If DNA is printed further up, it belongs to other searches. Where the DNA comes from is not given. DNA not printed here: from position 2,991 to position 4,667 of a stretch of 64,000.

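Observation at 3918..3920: Gln codon CAG sits where MtmB carries the pyrrolysine UAG codon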

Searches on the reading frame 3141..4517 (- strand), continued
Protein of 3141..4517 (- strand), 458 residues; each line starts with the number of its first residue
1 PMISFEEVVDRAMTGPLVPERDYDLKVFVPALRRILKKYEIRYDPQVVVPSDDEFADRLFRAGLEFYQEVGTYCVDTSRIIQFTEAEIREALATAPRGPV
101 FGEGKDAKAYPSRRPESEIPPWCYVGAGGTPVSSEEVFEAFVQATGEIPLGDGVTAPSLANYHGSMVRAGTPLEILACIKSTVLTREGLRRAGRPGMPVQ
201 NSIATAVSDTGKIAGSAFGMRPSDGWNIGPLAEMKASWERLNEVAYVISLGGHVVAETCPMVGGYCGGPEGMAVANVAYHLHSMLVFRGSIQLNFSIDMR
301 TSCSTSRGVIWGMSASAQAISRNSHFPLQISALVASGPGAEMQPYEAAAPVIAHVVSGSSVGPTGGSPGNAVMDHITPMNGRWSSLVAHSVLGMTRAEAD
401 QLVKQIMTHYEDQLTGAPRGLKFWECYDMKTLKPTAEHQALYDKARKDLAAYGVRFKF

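Call 17: find_related_loci(query=A1, collection=genome_contigs, flank=10000)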
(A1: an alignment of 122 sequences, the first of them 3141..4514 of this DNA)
Query A1 (457 aa) in genome_contigs; peptide patterns used: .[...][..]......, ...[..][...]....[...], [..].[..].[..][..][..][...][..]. (x = any residue, [..] = any of these).
187 stretches matched a pattern; 101 encode a relative of the query (tblastn E <= 1e-3); the best 80 are kept; 79 distinct loci.
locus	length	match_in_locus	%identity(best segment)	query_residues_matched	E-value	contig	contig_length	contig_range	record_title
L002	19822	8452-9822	96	1-457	0e+0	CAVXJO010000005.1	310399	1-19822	MAG: uncultured Thermoleophilia bacterium isolate MFD05684.bin.1.282 genome assembly, contig: contig_30464, whole genome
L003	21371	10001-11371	96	1-457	0e+0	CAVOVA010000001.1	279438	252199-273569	MAG: uncultured Thermoleophilia bacterium isolate MFD09779.bin.2.149 genome assembly, contig: contig_15312, whole genome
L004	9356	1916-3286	94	1-457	0e+0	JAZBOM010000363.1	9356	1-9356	MAG: Thermoleophilia bacterium isolate bin.663 k117_6113326, whole genome shotgun sequence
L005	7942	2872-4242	93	1-457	0e+0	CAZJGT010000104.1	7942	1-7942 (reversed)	MAG TPA_asm: uncultured Thermoleophilia bacterium isolate binchicken_co269_229 genome assembly, contig: NODE_9472_length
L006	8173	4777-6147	82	1-457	0e+0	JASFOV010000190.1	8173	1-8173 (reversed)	MAG: Anaerolineae bacterium isolate D0819M12metaG_Bin_204 D0819M12metaG_FD_scaffold_1212_c1, whole genome shotgun sequen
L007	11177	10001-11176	97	1-392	0e+0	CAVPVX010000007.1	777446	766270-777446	MAG: uncultured Actinomycetes bacterium isolate MFD09964.bin.1.366 genome assembly, contig: contig_6229, whole genome sh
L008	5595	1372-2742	81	1-457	0e+0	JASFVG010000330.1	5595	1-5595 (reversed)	MAG: Anaerolineae bacterium isolate D1105M20metaG_Bin_199 D1105M20metaG_FD_scaffold_5910_c1, whole genome shotgun sequen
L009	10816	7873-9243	80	1-457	0e+0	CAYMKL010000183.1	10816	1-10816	MAG TPA_asm: uncultured Anaerolineae bacterium isolate SRP167671_co1_184 genome assembly, contig: NODE_7226_length_10816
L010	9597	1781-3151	60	1-457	0e+0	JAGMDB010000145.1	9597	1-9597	MAG: Dehalococcoidia bacterium isolate RS_17_36 ZL495.bin.36.fa_145, whole genome shotgun sequence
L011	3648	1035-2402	59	1-457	0e+0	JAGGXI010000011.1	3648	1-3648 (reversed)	MAG: Candidatus Aerophobetes bacterium isolate AUK148 PB_MBMC_102_c_000000000044, whole genome shotgun sequence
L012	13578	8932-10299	60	1-457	0e+0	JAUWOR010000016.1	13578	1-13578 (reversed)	MAG: Dehalococcoidia bacterium isolate CSMAG_2455 CSMAG_2455_k141_284395_length_13578_cov_22.0000, whole genome shotgun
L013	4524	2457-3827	57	1-457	0e+0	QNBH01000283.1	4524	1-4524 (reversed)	MAG: Spirochaetes bacterium isolate B32_G16 B32_Guay16_scaffold_22316, whole genome shotgun sequence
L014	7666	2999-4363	55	1-457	0e+0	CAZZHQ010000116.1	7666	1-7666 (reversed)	MAG TPA_asm: uncultured Dehalococcoidales bacterium isolate SRP178699_co1_156 genome assembly, contig: NODE_13678_length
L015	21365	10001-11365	54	1-456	4e-166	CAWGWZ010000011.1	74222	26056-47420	MAG: uncultured delta proteobacterium isolate MFD04408.bin.3.38 genome assembly, contig: contig_15665, whole genome shot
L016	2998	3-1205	59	57-457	2e-172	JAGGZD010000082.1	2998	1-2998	MAG: Dehalococcoidia bacterium isolate AUK195 PB_MBMC_149_c_000000000019, whole genome shotgun sequence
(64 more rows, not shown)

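Call 21: search_protein_representatives(protein=window:3141-4514:-)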
Query: 457 residues. Proteins with E-value up to 0.001 (for the whole library): 1081; up to 1e-10: 633; up to 1e-30: 229. The best 150 are listed.
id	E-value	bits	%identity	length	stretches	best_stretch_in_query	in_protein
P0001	3.8e-298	1004.7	96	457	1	1-457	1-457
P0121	5.6e-114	397.7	43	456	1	2-454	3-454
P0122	9.4e-108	377.2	40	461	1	4-456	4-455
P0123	7.8e-107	374.2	41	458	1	3-455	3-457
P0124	9.9e-103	360.7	41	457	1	1-453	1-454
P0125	1.1e-100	353.9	40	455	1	1-456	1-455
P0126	1.6e-96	340.2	40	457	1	1-456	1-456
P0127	7.1e-96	338.1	41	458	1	1-453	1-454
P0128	8.0e-96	337.9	40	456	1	3-453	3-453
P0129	2.4e-93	329.7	39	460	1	1-453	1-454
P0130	4.4e-93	328.9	39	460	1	10-456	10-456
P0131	1.0e-88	314.5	37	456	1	1-456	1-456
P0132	4.4e-88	312.4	36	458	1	7-455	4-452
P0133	1.4e-84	300.8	38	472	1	4-453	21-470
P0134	1.4e-82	294.2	36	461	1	1-455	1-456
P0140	1.9e-79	283.9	35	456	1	1-454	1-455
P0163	9.2e-67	242.1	31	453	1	2-455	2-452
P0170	8.6e-65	235.6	32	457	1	5-455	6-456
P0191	1.1e-60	222.0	32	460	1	3-449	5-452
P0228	1.4e-52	195.3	32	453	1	13-457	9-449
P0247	1.4e-49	185.4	29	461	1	5-453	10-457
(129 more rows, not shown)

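Call 28: search_protein_families(library=ncbifam, proteins=[window:3141-4514:-, L001:12758-13789:+, L001:13791-15065:+, L001:15062-16903:+, L001:16945-17853:+, L001:18135-19211:+], max_evalue=0.00001)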
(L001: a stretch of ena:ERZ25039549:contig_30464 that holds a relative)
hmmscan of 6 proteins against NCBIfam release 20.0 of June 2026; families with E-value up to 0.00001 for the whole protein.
window:3141-4514:- (457 aa): 0 families

L001:12758-13789:+ (343 aa): 0 families

L001:13791-15065:+ (424 aa): 1 family
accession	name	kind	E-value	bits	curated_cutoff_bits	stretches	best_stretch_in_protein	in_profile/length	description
TIGR03576.1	pyridox_MJ0158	hypoth_equivalog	1e-63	215.6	304.45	1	24-374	2-326/346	TIGR03576 family pyridoxal phosphate-dependent enzyme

L001:15062-16903:+ (613 aa): 2 families
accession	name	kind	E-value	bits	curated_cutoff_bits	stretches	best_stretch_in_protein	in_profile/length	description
NF007354.0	PRK09849.1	equivalog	5.6e-52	177.3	868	1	2-230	4-227/703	aldehyde ferredoxin oxidoreductase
NF040818.1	GAPOR_Arch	equivalog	8.9e-08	30.9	1300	0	177-373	204-409/654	glyceraldehyde-3-phosphate:ferredoxin oxidoreductase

L001:16945-17853:+ (302 aa): 7 families
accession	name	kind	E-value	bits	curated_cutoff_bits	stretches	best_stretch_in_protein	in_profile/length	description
TIGR00674.1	dapA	equivalog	7.8e-49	166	206.15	1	11-295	2-285/286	4-hydroxy-tetrahydrodipicolinate synthase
TIGR02313.1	HpaI-NOT-DapA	exception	1.7e-39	135.4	396.7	1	8-296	1-289/294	2,4-dihydroxyhept-2-ene-1,7-dioic acid aldolase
NF003164.0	PRK04147.1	equivalog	4e-33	115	281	1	7-295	3-289/294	N-acetylneuraminate lyase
NF002958.0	PRK03620.1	subfamily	4.5e-32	111.1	278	1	8-297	11-300/307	5-dehydro-4-deoxyglucarate dehydratase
NF040954.1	Arch_KDGaldase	equivalog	5.8e-30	104.6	390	1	11-295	3-280/288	bifunctional 2-dehydro-3-deoxy-phosphogluconate/2-dehydro-3-deoxy-6-phosphogalactonate aldolase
TIGR00683.1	nanA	equivalog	3.5e-29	102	382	1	8-293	1-285/293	N-acetylneuraminate lyase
TIGR03249.1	KdgD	equivalog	2.4e-22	79.4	373.95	1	7-296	8-298/299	5-dehydro-4-deoxyglucarate dehydratase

L001:18135-19211:+ (358 aa): 4 families
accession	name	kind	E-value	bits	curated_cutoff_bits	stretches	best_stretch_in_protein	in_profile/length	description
NF004898.0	PRK06259.1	equivalog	3.3e-20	72.2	385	1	3-303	183-481/488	fumarate reductase (CoM/CoB) subunit TfrB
NF045670.1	quin_L_LdhH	equivalog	5.4e-17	61.3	800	1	68-284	454-681/706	L-lactate dehydrogenase (quinone) large subunit LdhH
NF045663.1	diclust_near_Sec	equivalog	1.4e-14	53.1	530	1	6-289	353-619/759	pyridine nucleotide-disulfide oxidoreductase/dicluster-binding protein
NF008369.0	PRK11168.1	equivalog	1.3e-10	40.8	278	1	70-248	156-336/401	anaerobic glycerol-3-phosphate dehydrogenase subunit C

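Call 32: find_encoding_contigs(protein=P0092, flank=10000, max_places=1)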
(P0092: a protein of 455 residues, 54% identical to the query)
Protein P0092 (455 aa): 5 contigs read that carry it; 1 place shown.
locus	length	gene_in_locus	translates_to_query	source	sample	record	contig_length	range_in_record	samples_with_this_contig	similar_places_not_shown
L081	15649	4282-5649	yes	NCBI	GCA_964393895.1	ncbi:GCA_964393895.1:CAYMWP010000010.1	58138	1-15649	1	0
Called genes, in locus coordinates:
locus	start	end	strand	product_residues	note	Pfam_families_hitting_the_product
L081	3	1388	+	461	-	?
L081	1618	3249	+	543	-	PF07905:PucR, PF17853:GGDEF_2, PF13556:HTH_30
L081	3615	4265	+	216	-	PF02607:B12-binding_2, PF02310:B12-binding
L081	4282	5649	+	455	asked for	PF05369:MtmB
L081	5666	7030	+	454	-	PF05369:MtmB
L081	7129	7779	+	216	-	PF02607:B12-binding_2, PF02310:B12-binding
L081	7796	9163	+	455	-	PF05369:MtmB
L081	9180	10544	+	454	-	PF05369:MtmB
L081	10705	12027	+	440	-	PF00202:Aminotran_3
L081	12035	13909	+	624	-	PF02730:AFOR_N, PF01314:AFOR_C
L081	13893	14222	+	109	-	PF02597:ThiS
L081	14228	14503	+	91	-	PF19305:MmgE_PrpD_C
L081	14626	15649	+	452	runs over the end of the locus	PF03447:NAD_binding_3 (faint), PF08666:SAF (faint), PF21135:DRL_cat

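Call 33: find_encoding_contigs(protein=P0042, flank=10000, max_places=1)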
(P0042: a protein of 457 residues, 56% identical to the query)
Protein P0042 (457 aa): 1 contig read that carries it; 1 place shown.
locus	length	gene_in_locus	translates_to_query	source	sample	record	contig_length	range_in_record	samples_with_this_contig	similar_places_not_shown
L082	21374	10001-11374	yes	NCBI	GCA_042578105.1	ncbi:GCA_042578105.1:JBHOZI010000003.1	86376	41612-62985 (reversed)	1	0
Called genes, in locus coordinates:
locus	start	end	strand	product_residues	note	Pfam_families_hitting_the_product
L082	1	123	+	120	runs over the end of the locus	PF07963:N_methyl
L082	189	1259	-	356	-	PF00437:T2SSE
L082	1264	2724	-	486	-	PF11104:PilM_2, PF05137:PilN (weak)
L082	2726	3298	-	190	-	-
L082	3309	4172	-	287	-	-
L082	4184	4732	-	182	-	-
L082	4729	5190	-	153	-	-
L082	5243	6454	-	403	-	PF00482:T2SSF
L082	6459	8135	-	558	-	PF05157:MshEN, PF00437:T2SSE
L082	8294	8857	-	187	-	PF00196:GerE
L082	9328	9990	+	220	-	PF02607:B12-binding_2, PF02310:B12-binding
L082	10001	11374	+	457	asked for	PF05369:MtmB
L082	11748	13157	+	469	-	PF00171:Aldedh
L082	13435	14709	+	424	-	PF00202:Aminotran_3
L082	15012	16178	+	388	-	PF00291:PALP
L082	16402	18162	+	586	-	PF07973:tRNA_SAD, PF00587:tRNA-synt_2b, PF03129:HGTP_anticodon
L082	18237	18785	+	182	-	PF05198:IF3_N, PF00707:IF3_C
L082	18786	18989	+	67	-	PF01632:Ribosomal_L35p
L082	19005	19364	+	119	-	PF00453:Ribosomal_L20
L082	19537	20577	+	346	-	PF02912:Phe_tRNA-synt_N, PF01409:tRNA-synt_2d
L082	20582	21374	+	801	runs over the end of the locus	PF01588:tRNA_bind, PF03483:B3_4, PF03484:B5, PF17759:tRNA_synthFbeta, PF03147:FDX-ACB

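Call 34: predict_structure(alignment_id=A3)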
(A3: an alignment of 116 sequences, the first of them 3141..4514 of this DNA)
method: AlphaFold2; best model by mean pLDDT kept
length: 457 residues; sequences in the alignment: 116
mean_pLDDT: 94.1   pTM: 0.94
mean pLDDT of the five models: 94.1, 94.1, 93.8, 93.4, 93.2
residues with pLDDT >= 90: 401; 70-90: 47; 50-70: 9; < 50: 0
segments of 3 or more residues with pLDDT < 50: none
pLDDT, mean of each block of 10 residues (from residue 1): 95 96 96 98 97 98 98 98 97 97 97 97 89 95 96 92 89 92 96 93 66 85 92 92 93 94 94 98 97 92 95 98 97 94 97 98 76 94 97 98 98 94 96 98 98 92
secondary structure, 60 per line:
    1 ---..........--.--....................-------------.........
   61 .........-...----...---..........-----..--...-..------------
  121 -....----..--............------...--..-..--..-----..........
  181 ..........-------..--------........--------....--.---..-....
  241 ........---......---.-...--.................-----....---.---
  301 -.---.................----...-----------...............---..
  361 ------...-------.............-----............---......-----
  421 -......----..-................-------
elements in order: H4-13 H19-38 H52-69 E71-73 E78-80 H84-93 E122-125 H134-145 E152-154 H171-190 H208-215 E224-227 H237-248 E252-257 H268-284 E290-293 H306-322 E327-329 H341-355 H377-389 H395-406 H410-415 H422-425 H435-450
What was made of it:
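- AF2 pLDDT 94, pTM 0.94 (call 34). The model has high confidence (call 34).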

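Call 38: fold_search(model_id=the predicted structure, library=pdb)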
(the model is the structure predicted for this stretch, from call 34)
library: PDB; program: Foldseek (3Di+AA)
matches with E <= 10: 1117; with E <= 0.001: 34
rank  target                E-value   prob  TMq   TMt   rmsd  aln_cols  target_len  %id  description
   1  1l2q                  7.9e-42  1.00  0.94  0.94   1.8       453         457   29  Crystal Structure of the Methanosarcina barkeri Monomethylamine Methyltransferase (MtmB) (released 2002-06-05)
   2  1nth                  9.9e-42  1.00  0.94  0.94   1.7       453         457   29  Crystal structure of the methanosarcina barkeri monomethylamine methyltransferase (MTMB) (released 2003-02-04)
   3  1tv2                  1.7e-41  1.00  0.94  0.94   1.7       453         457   29  Crystal structure of the hydroxylamine MtmB complex (released 2004-10-19)
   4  2qne_A                6.4e-09  1.00  0.53  0.51  11.4       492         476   13  Crystal structure of putative methyltransferase (ZP_00558420.1) from Desulfitobacterium hafniense Y51 at 2.30 A resolu (released 2007-08-14)
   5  7xcl_A                2.3e-08  1.00  0.52  0.48  15.9       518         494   12  Crystal structure of trimethylamine methyltransferase MttB from Methanosarcina barkeri at 2.5 A resolution (released 2023-01-18)
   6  9yce_B                2.9e-08  1.00  0.53  0.51  11.2       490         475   13  Active site of MtgB, a glycine betaine methyltransferase from the MttB superfamily (released 2026-03-11)
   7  2qne_B                3.2e-08  1.00  0.49  0.47  13.3       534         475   11  Crystal structure of putative methyltransferase (ZP_00558420.1) from Desulfitobacterium hafniense Y51 at 2.30 A resolu (released 2007-08-14)
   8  7xcl_C                5.2e-08  1.00  0.49  0.46  15.5       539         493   12  Crystal structure of trimethylamine methyltransferase MttB from Methanosarcina barkeri at 2.5 A resolution (released 2023-01-18)
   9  4yyc                  8.6e-08  1.00  0.53  0.51  12.6       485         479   13  Crystal structure of trimethylamine methyltransferase from Sinorhizobium meliloti in complex with unknown ligand (released 2015-04-08)
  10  7xcn_A                1.1e-07  1.00  0.49  0.46  16.7       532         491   12  Crystal structure of the MttB-MttC complex at 2.7 A resolution (released 2023-01-18)
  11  7xcm_A                2.1e-07  1.00  0.50  0.47  15.8       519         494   12  Crystal structure of sulfite MttB structure at 3.2 A resolution (released 2023-01-18)
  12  9yce_A                4.1e-07  1.00  0.52  0.50  11.7       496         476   14  Active site of MtgB, a glycine betaine methyltransferase from the MttB superfamily (released 2026-03-11)
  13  7xcm_C                1.2e-06  1.00  0.51  0.48  15.2       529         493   11  Crystal structure of sulfite MttB structure at 3.2 A resolution (released 2023-01-18)
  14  7zyy_A                1.0e-04  0.98  0.33  0.16  22.7       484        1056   10  Cryo-EM structure of Lactococcus lactis pyruvate carboxylase with acetyl-CoA (released 2022-10-12)
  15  4jx6_B                1.8e-04  0.98  0.33  0.27  22.2       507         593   11  Structure of the carboxyl transferase domain Y628A from Rhizobium etli pyruvate carboxylase with pyruvate (released 2013-05-29)
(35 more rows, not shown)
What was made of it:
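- On Pyl-dependent monomethylamine methyltransferase MtmB (EC 2.1.1.248): Foldseek TM 0.94 to 1L2Q (call 38).
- Foldseek TM 0.94 and rmsd 1.7-1.8 A to 1L2Q/1NTH/1TV2 (call 38).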

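Call 55: list_cluster_members(proteins=[P0247, P0191, P0228, P0140, P0163, P0170, P0001])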
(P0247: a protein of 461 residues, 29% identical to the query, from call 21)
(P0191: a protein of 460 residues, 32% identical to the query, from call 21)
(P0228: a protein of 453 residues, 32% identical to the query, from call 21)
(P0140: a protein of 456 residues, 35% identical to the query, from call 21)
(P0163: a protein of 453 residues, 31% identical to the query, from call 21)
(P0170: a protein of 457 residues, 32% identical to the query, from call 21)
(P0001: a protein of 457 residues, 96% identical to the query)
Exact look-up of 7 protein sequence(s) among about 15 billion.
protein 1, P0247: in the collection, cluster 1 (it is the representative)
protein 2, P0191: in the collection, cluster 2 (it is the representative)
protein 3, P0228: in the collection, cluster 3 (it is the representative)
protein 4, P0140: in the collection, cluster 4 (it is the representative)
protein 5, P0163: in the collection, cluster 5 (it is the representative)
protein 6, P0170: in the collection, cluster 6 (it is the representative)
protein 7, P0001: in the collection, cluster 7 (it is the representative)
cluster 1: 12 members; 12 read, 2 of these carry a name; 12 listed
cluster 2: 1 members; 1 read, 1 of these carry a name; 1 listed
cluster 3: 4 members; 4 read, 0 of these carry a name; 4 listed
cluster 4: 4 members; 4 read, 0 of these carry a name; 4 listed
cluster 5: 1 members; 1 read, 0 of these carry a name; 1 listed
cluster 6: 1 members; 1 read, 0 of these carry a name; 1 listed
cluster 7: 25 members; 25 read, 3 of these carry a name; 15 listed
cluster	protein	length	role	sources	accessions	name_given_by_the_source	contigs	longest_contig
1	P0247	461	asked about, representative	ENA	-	-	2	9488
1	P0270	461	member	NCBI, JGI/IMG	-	methylamine--corrinoid protein Co-methyltransferase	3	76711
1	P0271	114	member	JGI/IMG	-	methylamine--corrinoid protein Co-methyltransferase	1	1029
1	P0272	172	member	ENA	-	-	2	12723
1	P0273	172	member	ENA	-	-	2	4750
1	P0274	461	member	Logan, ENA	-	-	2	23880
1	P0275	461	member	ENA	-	-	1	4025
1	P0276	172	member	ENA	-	-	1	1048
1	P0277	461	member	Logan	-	-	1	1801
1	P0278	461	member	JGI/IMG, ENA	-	-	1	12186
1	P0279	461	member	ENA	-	-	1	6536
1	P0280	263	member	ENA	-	-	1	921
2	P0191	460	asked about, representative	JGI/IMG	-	methylamine--corrinoid protein Co-methyltransferase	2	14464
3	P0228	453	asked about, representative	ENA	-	-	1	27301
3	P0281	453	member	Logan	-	-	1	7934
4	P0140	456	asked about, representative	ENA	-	-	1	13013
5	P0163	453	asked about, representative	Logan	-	-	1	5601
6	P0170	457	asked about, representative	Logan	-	-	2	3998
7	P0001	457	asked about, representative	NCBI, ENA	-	-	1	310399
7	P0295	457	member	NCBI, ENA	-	-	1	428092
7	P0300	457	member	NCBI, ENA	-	-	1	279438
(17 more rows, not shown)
